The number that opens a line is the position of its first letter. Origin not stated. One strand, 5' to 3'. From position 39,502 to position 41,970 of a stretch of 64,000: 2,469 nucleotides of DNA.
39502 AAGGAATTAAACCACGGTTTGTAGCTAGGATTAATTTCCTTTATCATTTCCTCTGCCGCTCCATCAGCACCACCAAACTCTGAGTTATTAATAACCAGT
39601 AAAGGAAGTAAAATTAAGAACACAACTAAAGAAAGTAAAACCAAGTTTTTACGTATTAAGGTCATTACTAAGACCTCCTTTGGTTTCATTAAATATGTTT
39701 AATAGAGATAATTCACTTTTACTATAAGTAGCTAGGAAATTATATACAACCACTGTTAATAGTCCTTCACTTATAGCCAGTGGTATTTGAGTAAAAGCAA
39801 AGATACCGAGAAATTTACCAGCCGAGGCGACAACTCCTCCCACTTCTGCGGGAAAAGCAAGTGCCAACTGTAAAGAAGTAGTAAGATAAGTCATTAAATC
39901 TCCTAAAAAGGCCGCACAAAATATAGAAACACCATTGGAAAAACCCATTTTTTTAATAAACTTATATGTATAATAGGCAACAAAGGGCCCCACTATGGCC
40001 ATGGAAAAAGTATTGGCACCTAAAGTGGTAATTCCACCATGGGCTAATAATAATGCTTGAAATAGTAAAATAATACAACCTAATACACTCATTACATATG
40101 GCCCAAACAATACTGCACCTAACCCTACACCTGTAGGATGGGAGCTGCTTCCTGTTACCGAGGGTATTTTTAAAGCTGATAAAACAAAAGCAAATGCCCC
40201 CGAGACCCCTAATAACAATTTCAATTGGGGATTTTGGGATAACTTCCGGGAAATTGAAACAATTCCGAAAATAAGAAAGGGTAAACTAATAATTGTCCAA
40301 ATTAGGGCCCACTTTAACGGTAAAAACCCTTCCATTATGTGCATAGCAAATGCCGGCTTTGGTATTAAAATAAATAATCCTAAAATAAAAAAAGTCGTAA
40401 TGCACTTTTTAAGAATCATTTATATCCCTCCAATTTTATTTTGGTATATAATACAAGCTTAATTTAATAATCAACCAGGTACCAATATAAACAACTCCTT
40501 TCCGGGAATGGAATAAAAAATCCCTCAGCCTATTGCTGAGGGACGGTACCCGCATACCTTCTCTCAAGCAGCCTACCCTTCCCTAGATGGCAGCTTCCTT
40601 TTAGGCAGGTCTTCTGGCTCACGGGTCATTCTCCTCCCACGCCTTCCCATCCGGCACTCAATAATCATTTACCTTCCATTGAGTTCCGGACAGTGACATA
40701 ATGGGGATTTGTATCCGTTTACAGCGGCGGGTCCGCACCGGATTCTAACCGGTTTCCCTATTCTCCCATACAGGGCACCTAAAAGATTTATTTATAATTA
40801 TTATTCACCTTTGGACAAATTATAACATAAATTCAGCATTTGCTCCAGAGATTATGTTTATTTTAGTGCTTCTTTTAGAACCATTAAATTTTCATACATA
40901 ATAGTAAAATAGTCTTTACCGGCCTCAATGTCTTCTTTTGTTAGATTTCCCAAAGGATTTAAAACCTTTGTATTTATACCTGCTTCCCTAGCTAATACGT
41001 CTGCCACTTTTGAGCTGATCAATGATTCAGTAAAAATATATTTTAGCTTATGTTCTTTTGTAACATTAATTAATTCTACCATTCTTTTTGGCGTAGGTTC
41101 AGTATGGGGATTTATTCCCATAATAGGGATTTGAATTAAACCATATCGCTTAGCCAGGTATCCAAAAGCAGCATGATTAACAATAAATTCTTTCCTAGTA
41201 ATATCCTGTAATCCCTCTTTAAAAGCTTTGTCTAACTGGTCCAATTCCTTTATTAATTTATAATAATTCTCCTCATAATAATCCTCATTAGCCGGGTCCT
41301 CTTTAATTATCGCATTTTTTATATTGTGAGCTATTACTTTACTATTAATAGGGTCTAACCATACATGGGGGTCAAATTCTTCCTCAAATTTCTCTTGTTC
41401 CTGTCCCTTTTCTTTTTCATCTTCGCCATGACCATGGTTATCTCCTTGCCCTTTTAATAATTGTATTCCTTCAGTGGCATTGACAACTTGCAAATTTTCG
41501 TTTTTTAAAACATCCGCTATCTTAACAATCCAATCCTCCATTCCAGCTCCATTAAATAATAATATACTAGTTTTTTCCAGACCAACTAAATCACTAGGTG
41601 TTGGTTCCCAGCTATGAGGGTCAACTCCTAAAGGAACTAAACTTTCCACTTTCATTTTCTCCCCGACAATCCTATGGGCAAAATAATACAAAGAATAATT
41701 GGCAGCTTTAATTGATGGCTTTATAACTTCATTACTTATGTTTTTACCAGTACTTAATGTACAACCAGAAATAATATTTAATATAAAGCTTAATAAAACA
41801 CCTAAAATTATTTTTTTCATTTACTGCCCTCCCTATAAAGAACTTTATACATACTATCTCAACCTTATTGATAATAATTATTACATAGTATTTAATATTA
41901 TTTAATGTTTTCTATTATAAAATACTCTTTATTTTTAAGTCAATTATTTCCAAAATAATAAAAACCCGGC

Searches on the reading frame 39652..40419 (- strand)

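Call 65: search_protein_families(library=pfam, proteins=[window:39652-40419:-], max_evalue=0.00001)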
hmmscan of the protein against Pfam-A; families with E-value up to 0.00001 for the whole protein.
window:39652-40419:- (256 aa): 1 family
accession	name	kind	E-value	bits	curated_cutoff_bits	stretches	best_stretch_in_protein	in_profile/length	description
PF01891.21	CbiM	-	9.9e-56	189.3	23.1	1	27-233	1-202/205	Cobalt uptake substrate-specific transmembrane region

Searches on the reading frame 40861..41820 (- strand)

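Call 65: search_protein_families(library=pfam, proteins=[window:40861-41820:-], max_evalue=0.00001)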
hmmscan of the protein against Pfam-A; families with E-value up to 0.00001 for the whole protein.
window:40861-41820:- (320 aa): 1 family
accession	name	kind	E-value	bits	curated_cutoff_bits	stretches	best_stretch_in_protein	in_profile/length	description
PF01297.22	ZnuA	-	1.8e-81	273.9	29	1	39-318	3-263/263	Zinc-uptake complex component A periplasmic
